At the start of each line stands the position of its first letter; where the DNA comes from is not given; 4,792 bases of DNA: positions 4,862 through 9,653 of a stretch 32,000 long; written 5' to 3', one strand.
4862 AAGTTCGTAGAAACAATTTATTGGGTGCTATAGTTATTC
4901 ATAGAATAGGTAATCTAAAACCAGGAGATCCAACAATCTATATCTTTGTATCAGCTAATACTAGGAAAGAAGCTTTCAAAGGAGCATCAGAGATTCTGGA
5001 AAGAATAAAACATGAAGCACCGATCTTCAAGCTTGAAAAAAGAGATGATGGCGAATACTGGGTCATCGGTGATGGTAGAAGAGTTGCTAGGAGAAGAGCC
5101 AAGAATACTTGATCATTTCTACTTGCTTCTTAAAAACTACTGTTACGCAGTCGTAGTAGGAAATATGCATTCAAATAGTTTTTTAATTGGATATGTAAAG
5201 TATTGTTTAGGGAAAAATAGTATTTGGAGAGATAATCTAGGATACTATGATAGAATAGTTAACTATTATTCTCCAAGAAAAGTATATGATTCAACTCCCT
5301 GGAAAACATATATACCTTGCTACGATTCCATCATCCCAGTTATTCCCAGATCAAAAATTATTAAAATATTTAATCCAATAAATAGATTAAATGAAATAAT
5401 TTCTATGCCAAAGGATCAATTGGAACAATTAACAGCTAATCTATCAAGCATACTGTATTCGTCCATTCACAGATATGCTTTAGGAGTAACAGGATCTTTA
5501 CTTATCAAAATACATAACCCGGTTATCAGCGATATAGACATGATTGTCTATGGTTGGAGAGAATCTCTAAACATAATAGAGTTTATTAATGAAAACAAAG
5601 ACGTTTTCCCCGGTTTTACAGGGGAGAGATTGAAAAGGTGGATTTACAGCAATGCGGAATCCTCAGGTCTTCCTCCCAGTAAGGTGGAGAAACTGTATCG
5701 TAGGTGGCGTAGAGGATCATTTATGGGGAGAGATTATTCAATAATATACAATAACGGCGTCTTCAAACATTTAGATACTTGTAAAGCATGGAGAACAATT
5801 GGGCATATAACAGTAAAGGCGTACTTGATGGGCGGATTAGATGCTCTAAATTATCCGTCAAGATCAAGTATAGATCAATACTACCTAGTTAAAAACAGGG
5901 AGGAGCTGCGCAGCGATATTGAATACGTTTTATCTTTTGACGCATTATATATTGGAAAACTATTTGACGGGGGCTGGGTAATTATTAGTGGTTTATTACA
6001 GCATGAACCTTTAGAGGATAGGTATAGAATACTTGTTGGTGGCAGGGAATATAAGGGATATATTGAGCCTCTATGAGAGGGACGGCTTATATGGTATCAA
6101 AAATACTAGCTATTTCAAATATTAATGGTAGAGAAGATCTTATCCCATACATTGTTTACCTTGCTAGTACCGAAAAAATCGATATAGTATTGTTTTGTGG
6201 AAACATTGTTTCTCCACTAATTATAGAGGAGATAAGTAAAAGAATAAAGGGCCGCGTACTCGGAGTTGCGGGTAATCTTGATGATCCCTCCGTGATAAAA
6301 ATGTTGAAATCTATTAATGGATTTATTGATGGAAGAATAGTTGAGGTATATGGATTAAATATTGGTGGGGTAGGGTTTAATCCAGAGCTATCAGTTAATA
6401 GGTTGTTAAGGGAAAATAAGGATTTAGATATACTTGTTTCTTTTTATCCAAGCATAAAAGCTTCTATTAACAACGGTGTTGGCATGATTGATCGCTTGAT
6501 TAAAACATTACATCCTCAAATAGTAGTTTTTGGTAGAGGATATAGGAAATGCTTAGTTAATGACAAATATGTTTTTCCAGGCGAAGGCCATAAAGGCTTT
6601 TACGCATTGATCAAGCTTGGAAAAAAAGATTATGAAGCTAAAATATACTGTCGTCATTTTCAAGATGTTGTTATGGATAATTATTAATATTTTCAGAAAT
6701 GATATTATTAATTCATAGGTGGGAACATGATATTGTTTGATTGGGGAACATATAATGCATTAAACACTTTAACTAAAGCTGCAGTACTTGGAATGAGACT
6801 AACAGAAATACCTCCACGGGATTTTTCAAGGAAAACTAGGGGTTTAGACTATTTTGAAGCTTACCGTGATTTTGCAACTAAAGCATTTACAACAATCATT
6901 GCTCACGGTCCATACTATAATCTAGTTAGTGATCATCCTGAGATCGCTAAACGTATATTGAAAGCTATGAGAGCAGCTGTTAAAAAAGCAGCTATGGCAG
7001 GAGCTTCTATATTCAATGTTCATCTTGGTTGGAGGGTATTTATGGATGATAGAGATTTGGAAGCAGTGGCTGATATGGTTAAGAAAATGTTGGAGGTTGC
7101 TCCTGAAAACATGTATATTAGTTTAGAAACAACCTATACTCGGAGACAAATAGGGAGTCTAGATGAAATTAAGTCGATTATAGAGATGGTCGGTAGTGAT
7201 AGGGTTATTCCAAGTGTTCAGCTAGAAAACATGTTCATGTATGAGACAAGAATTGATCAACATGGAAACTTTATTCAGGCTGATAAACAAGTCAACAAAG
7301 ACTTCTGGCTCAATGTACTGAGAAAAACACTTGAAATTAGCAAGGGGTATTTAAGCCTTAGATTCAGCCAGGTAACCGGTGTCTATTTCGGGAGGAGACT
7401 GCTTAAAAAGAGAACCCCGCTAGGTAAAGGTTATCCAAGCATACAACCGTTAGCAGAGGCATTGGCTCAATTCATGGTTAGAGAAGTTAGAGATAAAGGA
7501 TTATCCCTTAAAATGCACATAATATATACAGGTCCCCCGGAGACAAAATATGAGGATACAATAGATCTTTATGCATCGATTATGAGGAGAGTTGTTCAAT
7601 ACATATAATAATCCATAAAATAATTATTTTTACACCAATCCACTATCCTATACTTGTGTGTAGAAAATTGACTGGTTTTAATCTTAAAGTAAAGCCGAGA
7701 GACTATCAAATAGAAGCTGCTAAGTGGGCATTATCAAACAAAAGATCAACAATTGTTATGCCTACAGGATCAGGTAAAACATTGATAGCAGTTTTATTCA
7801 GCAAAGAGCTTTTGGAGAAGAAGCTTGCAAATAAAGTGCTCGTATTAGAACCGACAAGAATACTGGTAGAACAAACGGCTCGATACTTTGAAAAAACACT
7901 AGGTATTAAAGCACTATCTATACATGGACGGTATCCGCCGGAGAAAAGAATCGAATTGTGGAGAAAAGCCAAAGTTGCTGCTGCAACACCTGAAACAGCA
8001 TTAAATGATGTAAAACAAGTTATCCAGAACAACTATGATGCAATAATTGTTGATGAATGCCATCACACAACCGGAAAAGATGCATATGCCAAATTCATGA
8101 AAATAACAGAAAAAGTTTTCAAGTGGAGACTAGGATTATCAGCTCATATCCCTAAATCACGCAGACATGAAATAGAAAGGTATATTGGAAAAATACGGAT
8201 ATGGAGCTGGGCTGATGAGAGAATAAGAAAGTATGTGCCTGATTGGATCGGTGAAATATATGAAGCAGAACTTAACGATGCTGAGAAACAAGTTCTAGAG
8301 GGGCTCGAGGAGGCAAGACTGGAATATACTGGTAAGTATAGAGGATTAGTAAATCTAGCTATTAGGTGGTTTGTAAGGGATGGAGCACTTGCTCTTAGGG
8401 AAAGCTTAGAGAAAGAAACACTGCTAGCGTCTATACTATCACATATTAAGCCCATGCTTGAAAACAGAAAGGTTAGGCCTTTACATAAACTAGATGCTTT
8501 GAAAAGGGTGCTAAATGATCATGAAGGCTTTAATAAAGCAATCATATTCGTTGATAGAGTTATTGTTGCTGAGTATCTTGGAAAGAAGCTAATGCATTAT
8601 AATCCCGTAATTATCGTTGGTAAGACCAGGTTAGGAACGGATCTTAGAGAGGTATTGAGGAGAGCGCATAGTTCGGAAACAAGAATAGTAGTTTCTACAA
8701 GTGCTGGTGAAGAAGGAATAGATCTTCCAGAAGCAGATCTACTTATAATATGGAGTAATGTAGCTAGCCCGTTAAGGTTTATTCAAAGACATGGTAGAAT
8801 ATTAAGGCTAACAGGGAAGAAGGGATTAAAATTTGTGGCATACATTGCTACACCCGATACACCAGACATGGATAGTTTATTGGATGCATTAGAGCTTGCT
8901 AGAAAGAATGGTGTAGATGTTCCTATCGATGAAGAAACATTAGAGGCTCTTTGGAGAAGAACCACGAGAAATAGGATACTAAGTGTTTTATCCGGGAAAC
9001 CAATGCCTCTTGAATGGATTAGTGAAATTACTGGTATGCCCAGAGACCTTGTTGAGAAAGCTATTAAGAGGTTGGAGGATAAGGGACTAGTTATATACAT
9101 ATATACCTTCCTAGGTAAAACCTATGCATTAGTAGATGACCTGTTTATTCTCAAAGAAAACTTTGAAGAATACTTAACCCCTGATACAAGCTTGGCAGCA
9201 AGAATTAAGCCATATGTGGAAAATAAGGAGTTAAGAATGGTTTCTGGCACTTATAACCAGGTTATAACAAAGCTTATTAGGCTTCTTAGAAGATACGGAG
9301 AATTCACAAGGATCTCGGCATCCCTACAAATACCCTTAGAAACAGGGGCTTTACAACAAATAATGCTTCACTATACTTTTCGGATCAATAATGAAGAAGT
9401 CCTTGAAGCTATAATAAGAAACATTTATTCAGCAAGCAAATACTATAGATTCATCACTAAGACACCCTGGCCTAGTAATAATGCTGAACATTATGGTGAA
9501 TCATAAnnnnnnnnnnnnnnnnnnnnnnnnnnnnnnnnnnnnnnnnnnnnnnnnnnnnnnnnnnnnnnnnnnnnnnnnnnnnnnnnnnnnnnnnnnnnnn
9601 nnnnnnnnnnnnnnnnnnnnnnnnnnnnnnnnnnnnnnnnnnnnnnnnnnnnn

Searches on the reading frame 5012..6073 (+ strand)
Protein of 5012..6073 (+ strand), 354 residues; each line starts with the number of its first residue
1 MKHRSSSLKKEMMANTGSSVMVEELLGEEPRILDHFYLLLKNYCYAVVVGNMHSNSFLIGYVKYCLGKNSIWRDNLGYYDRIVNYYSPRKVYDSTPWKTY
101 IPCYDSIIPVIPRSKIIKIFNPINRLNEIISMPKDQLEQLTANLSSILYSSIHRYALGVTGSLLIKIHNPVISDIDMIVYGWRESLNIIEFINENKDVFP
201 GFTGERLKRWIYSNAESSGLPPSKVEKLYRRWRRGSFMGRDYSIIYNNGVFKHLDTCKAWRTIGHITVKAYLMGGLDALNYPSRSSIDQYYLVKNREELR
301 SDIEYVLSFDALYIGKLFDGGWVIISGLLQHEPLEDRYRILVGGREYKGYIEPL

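Call 59: search_protein_families(library=pfam, proteins=[window:5012-6073:+], max_evalue=0.001)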
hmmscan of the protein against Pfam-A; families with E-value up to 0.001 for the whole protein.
window:5012-6073:+ (354 aa): 0 families

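Call 62: search_protein_families(library=ncbifam, proteins=[window:5012-6073:+], max_evalue=0.00001)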
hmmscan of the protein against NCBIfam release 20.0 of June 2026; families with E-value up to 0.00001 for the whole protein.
window:5012-6073:+ (354 aa): 0 families

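Call 76: search_solved_structures(query=window:5012-6073:+, max_evalue=1)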
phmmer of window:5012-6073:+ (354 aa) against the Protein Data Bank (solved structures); distinct sequences matched with E-value up to 1: 4.
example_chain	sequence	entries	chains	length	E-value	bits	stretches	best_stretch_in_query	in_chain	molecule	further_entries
3s98_A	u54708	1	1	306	0.19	13.8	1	70-130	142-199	Interferon alpha/beta receptor 1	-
8y31_E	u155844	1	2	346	0.24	13.5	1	70-130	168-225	Interferon alpha/beta receptor 1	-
7fev_A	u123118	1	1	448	0.27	13.3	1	200-236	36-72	FMN binding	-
3se3_A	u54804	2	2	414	0.31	13.1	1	70-130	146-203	Interferon alpha/beta receptor 1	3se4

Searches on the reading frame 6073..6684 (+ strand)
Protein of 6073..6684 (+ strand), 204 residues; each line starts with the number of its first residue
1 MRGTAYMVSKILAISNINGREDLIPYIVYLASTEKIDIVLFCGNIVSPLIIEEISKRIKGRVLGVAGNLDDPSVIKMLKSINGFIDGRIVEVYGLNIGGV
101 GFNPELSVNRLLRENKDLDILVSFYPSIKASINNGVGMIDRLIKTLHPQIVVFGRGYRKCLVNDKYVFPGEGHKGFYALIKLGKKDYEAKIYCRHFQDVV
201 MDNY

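Call 59: search_protein_families(library=pfam, proteins=[window:6073-6684:+], max_evalue=0.001)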
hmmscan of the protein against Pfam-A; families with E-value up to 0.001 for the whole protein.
window:6073-6684:+ (204 aa): 3 families
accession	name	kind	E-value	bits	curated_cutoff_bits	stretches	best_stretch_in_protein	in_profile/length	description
PF14582.11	Metallophos_3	-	1.3e-09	38.2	28.2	1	7-48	4-45/259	Metallophosphoesterase, calcineurin superfamily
PF12850.12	Metallophos_2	-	0.00042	20.8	27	1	12-74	4-60/154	Calcineurin-like phosphoesterase superfamily domain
PF00149.33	Metallophos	-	0.0005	21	21.5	1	11-154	3-186/191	Calcineurin-like phosphoesterase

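Call 62: search_protein_families(library=ncbifam, proteins=[window:6073-6684:+], max_evalue=0.00001)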
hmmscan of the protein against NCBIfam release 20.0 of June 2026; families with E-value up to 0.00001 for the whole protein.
window:6073-6684:+ (204 aa): 0 families

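Call 77: search_solved_structures(query=window:6073-6684:+, max_evalue=0.1)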
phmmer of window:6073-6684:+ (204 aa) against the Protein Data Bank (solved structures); distinct sequences matched with E-value up to 0.1: 1.
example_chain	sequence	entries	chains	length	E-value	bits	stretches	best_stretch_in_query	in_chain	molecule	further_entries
2yvt_A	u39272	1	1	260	7.4e-06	29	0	133-184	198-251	Hypothetical protein aq_1956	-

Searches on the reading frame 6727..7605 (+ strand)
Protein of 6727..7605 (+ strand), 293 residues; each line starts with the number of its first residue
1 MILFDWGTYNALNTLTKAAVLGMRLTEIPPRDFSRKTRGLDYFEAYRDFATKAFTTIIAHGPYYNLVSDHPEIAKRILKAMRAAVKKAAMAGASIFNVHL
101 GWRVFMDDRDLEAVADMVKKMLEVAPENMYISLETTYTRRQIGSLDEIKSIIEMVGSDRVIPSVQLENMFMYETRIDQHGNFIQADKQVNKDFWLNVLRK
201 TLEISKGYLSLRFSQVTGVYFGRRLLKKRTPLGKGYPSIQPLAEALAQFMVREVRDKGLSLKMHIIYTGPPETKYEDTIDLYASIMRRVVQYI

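Call 54: search_protein_families(library=padloc, proteins=[window:6727-7605:+], max_evalue=0.01)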
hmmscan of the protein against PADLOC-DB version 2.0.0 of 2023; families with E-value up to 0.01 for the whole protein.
window:6727-7605:+ (293 aa): 0 families

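Call 59: search_protein_families(library=pfam, proteins=[window:6727-7605:+], max_evalue=0.001)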
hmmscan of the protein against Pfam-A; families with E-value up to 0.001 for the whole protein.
window:6727-7605:+ (293 aa): 1 family
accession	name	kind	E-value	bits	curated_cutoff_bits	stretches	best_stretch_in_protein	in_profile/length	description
PF01261.30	AP_endonuc_2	-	2.1e-13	51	31.1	1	17-247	3-217/249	Xylose isomerase-like TIM barrel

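Call 62: search_protein_families(library=ncbifam, proteins=[window:6727-7605:+], max_evalue=0.00001)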
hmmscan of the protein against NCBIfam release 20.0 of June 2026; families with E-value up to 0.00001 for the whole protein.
window:6727-7605:+ (293 aa): 1 family
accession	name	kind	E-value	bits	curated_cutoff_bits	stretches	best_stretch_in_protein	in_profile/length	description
TIGR00587.1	nfo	subfamily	2.4e-08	33.6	129.65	1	41-158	49-170/279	deoxyribonuclease IV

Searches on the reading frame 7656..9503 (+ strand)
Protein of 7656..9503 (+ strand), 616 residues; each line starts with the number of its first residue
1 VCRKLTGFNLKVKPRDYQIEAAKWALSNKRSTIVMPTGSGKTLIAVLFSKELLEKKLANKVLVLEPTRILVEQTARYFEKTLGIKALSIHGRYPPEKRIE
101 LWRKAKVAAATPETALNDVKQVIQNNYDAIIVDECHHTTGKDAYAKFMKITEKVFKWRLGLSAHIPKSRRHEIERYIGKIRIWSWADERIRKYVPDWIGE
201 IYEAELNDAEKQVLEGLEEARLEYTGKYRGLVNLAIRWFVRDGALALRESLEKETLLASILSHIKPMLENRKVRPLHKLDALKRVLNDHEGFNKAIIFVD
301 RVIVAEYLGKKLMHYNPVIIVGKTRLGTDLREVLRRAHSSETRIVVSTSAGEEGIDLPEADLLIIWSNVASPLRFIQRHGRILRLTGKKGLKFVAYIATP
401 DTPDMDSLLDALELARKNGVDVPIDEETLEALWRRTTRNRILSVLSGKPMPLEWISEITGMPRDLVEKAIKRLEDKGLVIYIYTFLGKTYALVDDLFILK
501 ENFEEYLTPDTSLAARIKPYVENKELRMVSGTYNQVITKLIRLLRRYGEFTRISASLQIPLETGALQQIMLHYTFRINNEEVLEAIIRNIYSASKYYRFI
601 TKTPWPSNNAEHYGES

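Call 3: search_protein_families(library=pfam, proteins=[window:7656-9503:+], max_evalue=10)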
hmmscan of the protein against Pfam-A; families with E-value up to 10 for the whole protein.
window:7656-9503:+ (616 aa): 23 families
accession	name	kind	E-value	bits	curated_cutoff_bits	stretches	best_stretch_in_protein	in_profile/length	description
PF04851.21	ResIII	-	7.3e-26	91.5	22.5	1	12-164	2-161/164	Type III restriction enzyme, res subunit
PF00270.35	DEAD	-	1.2e-21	77.6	26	1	16-166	2-161/167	DEAD/DEAH box helicase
PF00271.37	Helicase_C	-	6.9e-20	71.8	23.5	2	278-385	2-109/110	Helicase conserved C-terminal domain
PF16203.11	ERCC3_RAD25_C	-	8.7e-07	28.9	27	1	278-388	45-154/248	ERCC3/RAD25/XPB C-terminal helicase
PF18766.7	SWI2_SNF2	-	1.1e-05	25.7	26.7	1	31-150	21-142/221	SWI2/SNF2 ATPase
PF13245.12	AAA_19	-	0.00016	22.3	25.1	1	18-139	1-103/134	AAA domain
PF22590.2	Cas3-like_C_2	-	0.00025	21.7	27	1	328-384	49-103/106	CRISPR-associated nuclease/helicase Cas3, C-terminal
PF00176.29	SNF2-rel_dom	-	0.00038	20.1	24.9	1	17-147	1-146/290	SNF2-related domain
PF12802.13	MarR_2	-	0.00059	20.4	27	1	440-480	9-51/61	MarR family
PF01978.25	TrmB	-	0.0049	17.1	25.6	1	445-480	18-53/68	Sugar-specific transcriptional regulator TrmB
PF02562.22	PhoH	-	0.006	16.5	27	1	27-67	18-58/205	PhoH-like protein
PF07652.20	Flavi_DEAD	-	0.0095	16.4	21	1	32-139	8-108/148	Flavivirus DEAD domain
PF01935.23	DUF87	-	0.012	16.2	23.2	1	33-64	28-58/220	Helicase HerA, central domain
PF22457.1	PpPFK_gamma-like_C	-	0.012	15.9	27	1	163-197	103-137/158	ATP-dependent 6-phosphofructokinase subunit gamma, C-terminal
PF01022.26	HTH_5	-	0.028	14.7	22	1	437-481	3-47/47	Bacterial regulatory protein, arsR family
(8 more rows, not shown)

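Call 4: search_protein_families(library=ncbifam, proteins=[window:7656-9503:+], max_evalue=10)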
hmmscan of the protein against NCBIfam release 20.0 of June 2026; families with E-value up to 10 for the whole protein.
window:7656-9503:+ (616 aa): 51 families (the best 25 are shown)
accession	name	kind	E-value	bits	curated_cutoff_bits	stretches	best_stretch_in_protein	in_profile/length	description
NF010337.0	PRK13766.1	equivalog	7.2e-48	163.3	610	2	12-220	15-232/781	Hef nuclease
TIGR04095.1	dnd_restrict_1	equivalog_domain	5.2e-21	75.2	600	2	11-164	6-167/451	DNA phosphorothioation system restriction enzyme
TIGR01587.1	cas3_core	equivalog_domain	2.3e-16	59.9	102.45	2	275-404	205-338/358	CRISPR-associated helicase Cas3'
TIGR02621.3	cas3_GSU0051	exception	8.5e-14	51.3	400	2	247-393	224-382/854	type I-G CRISPR-associated helicase/endonuclease Cas3g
NF046051.1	restrict_EcoAI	equivalog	2.5e-13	49.3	550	1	13-143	157-291/768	EcoAI/FtnUII family type I restriction enzme subunit R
NF053632.1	heli_RadD_YejH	equivalog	1.6e-11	43.2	720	2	15-153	4-134/573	DNA repair helicase RadD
NF041062.1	DpdE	equivalog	1.6e-10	39.6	500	1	188-396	443-651/1048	protein DpdE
TIGR04121.1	DEXH_lig_assoc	equivalog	2e-09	35.8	850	2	279-382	235-343/804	ligase-associated DNA damage response DEXH box helicase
NF045503.1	repair_heli_XPB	equivalog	9.2e-09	34.4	610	2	11-163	181-333/548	DNA repair helicase XPB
NF008394.0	PRK11192.1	equivalog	7e-08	31.7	507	2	277-391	233-346/441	ATP-dependent RNA helicase SrmB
TIGR00643.1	recG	equivalog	1.1e-07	31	659.4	2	305-366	473-533/629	ATP-dependent DNA helicase RecG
TIGR00603.1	rad25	subfamily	3.3e-07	28.9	328.7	2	285-390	490-594/734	DNA repair helicase rad25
NF053631.1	RNA_helic_CshA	equivalog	5e-07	28.9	646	2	20-136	28-151/434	degradosome RNA helicase CshA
TIGR01054.1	rgy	equivalog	9.6e-07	26.7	471.7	1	13-104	80-174/1172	reverse gyrase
NF008744.0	PRK11776.1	equivalog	5.8e-06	25.1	524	2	35-135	48-156/460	ATP-dependent RNA helicase DbpA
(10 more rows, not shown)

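Call 50: search_solved_structures(query=window:7656-9503:+, max_evalue=0.00001)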
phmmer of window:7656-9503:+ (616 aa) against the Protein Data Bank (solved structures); distinct sequences matched with E-value up to 0.00001: 70 (the best 60 are shown).
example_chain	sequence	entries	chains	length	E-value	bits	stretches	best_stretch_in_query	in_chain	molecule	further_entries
1wp9_A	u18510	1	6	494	5.4e-26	94.5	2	12-157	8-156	ATP-dependent RNA helicase, putative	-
6p4f_A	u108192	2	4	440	5e-24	88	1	11-399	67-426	DNA-dependent ATPase XPBII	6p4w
5tnu_A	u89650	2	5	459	5.8e-24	87.8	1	11-399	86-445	DNA-dependent ATPase XPBII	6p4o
6p66_A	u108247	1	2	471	3e-18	68.9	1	8-390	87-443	DNA repair protein RAD25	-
2fwr_A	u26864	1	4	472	3.1e-18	68.9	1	8-390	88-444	DNA repair protein RAD25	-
9el5_A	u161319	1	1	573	6.6e-17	64.5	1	14-158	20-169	Fanconi anemia group M protein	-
5jc3_A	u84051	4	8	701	5.7e-14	54.8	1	14-149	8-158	Melanoma differentiation associated protein-5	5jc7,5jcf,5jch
6g19_A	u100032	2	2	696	1.1e-13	53.9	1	15-149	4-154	Interferon-induced helicase C domain-containing protein 1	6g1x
7bkq_A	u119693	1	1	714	1.2e-13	53.7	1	15-149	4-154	Isoform 2 of Interferon-induced helicase C domain-containing protein 1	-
6gjz_A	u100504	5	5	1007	1.7e-13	53.2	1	12-149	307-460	Interferon-induced helicase C domain-containing protein 1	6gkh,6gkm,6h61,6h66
7bkp_A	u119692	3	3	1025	1.8e-13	53.2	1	12-149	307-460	Interferon-induced helicase C domain-containing protein 1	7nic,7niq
9f0j_A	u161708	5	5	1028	1.8e-13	53.1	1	12-149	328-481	Interferon-induced helicase C domain-containing protein 1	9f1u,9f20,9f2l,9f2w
7nga_A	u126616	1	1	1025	1.8e-13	53.1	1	12-149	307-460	Interferon-induced helicase C domain-containing protein 1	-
9f3p_A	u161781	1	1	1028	1.8e-13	53.1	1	12-149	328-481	Interferon-induced helicase C domain-containing protein 1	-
6g1s_A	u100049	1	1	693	2.3e-13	52.8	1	15-149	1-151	Interferon-induced helicase C domain-containing protein 1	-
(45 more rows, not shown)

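Call 54: search_protein_families(library=padloc, proteins=[window:7656-9503:+], max_evalue=0.01)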
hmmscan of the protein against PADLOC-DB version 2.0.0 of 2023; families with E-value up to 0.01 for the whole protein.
window:7656-9503:+ (616 aa): 71 families (the best 25 are shown)
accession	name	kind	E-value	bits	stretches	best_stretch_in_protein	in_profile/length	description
PDLC02707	PbeA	-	1.2e-29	101.5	2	11-164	250-412/672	PbeA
PDLC02704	PbeA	-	1.6e-20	71.2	2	11-176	252-433/682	PbeA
PDLC02706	PbeA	-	4.1e-18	63.3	2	328-391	602-665/722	PbeA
PDLC01770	Cas3g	-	3.6e-17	60.1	2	258-399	218-354/733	-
PDLC00938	Cas3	-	6.1e-17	59.9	2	275-404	205-338/358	CRISPR-associated helicase Cas3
PDLC01252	Cas3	-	3.6e-15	54.2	1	33-391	4-294/324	CAS-I; effector_G3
PDLC01710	Cas3a1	-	1.1e-13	48.6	1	13-84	197-276/745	Cas3_1_CAS-I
PDLC03047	REase_I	-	2.3e-12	43.5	1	10-163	340-489/1107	Type I restriction enzyme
PDLC02500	BrxHI|BrxHII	-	7.2e-12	42.7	1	279-397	466-585/933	BrxHI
PDLC03049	REase_I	-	2.4e-11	40.4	1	14-145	168-303/807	Type I restriction enzyme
PDLC02620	DrmD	-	4.2e-11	39.5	2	11-149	97-240/1060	DrmD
PDLC02503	BrxHI|BrxHII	-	1.6e-10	37.9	2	283-389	240-346/698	BrxHI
PDLC00194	HamB1|HamB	-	2.8e-10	36.7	1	32-136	249-358/995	DEAD-box helicase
PDLC02703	PbeA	-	1.3e-09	35.2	1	17-164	250-403/626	PbeA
PDLC04987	PDC-S28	-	5.5e-09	32.9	1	27-137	53-160/846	-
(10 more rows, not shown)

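Call 67: find_related_loci(query=A8, collection=metagenome_contigs, flank=4000)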
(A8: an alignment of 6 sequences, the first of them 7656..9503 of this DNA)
Query A8 (616 aa) in metagenome_contigs; peptide patterns used: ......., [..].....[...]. (x = any residue, [..] = any of these).
600 stretches matched a pattern (row limit reached: there are more); 384 encode a relative of the query (tblastn E <= 1e-3); the best 80 are kept; 80 distinct loci.
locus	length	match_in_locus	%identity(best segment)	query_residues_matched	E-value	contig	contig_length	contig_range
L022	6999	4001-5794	71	5-602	0e+0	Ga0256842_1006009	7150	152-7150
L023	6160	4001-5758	63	16-603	0e+0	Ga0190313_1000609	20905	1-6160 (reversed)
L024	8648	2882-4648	64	12-602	0e+0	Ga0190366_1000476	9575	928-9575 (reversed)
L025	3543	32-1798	61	8-600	0e+0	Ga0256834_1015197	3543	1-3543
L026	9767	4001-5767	61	8-600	0e+0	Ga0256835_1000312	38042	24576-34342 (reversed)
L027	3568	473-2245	59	8-601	0e+0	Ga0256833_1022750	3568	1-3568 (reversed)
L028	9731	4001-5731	49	13-592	2e-167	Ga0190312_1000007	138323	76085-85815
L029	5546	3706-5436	48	13-592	7e-168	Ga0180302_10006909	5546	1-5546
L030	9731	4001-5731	47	13-592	9e-163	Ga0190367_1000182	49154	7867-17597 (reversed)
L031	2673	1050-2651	47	2-546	2e-161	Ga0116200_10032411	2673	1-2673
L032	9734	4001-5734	45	9-599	9e-148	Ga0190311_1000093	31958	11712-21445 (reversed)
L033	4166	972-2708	44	4-596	2e-149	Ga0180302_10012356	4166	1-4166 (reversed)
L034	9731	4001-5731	44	9-599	3e-144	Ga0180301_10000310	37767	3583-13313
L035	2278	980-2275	51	8-442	4e-145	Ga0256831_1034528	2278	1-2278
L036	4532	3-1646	44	39-599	2e-135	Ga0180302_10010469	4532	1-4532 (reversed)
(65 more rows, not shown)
